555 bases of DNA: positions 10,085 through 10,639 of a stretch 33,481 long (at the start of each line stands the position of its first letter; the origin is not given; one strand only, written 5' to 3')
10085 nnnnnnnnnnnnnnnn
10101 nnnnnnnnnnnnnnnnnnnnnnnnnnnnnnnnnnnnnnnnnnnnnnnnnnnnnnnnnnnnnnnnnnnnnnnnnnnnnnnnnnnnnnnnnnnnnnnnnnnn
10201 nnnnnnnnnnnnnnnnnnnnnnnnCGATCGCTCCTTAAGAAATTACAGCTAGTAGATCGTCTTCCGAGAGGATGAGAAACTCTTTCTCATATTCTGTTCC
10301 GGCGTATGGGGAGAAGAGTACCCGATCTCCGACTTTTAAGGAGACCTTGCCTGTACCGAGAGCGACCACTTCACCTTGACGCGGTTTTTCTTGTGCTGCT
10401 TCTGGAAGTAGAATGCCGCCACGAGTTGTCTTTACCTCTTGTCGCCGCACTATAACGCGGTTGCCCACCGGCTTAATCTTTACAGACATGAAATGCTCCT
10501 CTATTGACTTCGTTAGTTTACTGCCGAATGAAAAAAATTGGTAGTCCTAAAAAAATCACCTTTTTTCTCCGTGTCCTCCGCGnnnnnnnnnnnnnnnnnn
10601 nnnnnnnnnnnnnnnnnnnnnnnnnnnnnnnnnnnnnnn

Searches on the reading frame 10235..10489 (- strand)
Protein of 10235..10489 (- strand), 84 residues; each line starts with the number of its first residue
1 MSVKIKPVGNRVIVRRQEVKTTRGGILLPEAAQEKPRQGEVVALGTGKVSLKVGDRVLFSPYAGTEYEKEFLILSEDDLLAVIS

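Call 9: search_protein_families(library=pfam, proteins=[window:10235-10489:-], max_evalue=0.01)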
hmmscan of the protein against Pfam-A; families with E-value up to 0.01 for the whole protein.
window:10235-10489:- (84 aa): 2 families
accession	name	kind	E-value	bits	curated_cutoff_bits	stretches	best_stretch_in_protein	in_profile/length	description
PF00166.26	Cpn10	-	7.1e-24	84.1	21.1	1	4-83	1-93/93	Chaperonin 10 Kd subunit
PF08240.17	ADH_N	-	0.0086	16.8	23.5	0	39-64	42-67/104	Alcohol dehydrogenase GroES-like domain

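Call 35: find_encoding_contigs(protein=window:10235-10489:-, flank=10000, max_places=10)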
Protein window:10235-10489:- (84 aa): 3 contigs read that carry it; 3 places shown.
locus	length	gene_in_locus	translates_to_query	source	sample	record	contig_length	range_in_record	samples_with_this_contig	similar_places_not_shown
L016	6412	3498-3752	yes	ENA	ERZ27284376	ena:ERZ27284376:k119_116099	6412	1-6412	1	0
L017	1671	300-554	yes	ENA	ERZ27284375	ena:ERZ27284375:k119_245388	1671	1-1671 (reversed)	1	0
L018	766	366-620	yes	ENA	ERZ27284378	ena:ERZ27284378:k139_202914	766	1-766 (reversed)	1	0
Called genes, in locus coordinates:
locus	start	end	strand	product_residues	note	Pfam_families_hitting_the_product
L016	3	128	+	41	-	?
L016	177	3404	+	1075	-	-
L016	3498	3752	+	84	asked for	PF00166:Cpn10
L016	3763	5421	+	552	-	PF00118:Cpn60_TCP1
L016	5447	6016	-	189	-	-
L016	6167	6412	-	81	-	?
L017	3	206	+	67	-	?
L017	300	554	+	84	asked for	PF00166:Cpn10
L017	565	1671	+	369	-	?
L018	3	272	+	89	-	?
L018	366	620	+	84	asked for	PF00166:Cpn10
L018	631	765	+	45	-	?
